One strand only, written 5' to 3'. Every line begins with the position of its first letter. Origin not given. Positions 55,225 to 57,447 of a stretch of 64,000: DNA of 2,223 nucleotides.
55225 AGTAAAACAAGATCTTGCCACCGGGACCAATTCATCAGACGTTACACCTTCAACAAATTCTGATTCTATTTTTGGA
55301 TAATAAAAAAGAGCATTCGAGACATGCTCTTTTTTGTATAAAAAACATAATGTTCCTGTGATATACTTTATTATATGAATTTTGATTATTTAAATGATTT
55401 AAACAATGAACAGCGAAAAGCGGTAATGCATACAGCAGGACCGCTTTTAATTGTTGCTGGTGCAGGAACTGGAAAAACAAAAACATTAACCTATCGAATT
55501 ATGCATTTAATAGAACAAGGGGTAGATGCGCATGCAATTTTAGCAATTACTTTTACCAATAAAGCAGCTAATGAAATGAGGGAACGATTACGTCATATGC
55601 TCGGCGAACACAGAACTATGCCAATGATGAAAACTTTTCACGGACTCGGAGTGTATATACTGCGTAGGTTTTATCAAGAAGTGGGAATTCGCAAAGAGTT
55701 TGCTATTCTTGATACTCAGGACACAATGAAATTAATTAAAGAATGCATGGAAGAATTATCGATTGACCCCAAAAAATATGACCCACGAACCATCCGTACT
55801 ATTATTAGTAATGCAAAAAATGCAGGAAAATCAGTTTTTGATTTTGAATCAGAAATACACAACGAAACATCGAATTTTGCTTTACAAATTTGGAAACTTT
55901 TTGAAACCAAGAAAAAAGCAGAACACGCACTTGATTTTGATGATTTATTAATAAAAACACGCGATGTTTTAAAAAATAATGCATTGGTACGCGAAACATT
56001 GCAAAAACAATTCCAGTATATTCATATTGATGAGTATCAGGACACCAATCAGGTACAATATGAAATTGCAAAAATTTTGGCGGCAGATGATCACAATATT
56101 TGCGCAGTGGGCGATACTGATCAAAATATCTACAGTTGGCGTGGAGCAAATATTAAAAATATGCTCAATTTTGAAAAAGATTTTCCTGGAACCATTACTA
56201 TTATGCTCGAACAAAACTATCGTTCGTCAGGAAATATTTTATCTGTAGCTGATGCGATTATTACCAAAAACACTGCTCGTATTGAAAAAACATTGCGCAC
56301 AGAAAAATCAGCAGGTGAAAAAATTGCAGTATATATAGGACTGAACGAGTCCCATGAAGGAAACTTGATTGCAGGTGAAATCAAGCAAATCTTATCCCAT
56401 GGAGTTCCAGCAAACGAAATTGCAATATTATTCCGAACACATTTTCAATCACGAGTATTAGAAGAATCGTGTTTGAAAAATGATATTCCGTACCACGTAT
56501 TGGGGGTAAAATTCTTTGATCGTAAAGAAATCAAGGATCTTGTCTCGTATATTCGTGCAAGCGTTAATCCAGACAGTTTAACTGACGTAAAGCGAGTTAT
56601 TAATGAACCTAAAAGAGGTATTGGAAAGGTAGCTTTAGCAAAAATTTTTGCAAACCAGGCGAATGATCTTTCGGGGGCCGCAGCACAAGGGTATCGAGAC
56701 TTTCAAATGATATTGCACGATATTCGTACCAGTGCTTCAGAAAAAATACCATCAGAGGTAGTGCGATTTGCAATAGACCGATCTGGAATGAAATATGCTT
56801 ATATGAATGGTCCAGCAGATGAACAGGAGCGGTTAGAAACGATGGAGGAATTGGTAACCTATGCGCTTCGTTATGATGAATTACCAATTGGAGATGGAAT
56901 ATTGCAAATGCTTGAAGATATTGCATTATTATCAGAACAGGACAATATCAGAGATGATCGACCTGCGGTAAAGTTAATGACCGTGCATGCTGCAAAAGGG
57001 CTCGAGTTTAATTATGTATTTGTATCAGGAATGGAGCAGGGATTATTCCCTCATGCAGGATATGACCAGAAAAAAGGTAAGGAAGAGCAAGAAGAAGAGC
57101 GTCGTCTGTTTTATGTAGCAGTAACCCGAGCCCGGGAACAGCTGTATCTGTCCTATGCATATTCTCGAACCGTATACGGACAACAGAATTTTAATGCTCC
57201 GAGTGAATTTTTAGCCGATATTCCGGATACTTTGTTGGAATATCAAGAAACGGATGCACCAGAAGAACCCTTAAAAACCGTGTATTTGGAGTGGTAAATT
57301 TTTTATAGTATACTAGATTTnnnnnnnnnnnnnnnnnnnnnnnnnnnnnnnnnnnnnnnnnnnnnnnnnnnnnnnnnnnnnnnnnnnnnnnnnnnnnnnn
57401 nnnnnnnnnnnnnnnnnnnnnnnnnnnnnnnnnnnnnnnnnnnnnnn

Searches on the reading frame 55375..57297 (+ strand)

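Call 11: search_protein_families(library=pfam, proteins=[window:55375-57297:+], max_evalue=0.01)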
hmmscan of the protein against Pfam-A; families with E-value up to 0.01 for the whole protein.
window:55375-57297:+ (640 aa): 9 families
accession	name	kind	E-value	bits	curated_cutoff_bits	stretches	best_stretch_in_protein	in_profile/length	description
PF00580.27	UvrD-helicase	-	1.6e-88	297.3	23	1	9-271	1-271/271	UvrD/REP helicase N-terminal domain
PF13361.12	UvrD_C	-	2.7e-65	221.5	25.6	1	276-595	1-348/350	UvrD-like helicase C-terminal domain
PF13245.12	AAA_19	-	1.3e-24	87.4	25.1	1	13-254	1-132/134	AAA domain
PF13538.12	UvrD_C_2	-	9.3e-12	45.1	27.4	2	571-592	28-51/52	UvrD-like helicase C-terminal domain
PF13604.12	AAA_30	-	1.8e-08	34.8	27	1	9-72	2-66/191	AAA domain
PF13086.12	AAA_11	-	3.9e-06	27.3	27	1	9-133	2-138/257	AAA domain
PF01443.25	Viral_helicase1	-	7.3e-05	23.1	21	0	534-591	179-225/228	Viral superfamily 1 RNA helicase core domain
PF13087.12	AAA_12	-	0.00026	21.1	27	0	527-591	134-189/195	AAA domain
PF13401.12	AAA_22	-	0.0018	19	27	0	19-128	3-104/130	AAA domain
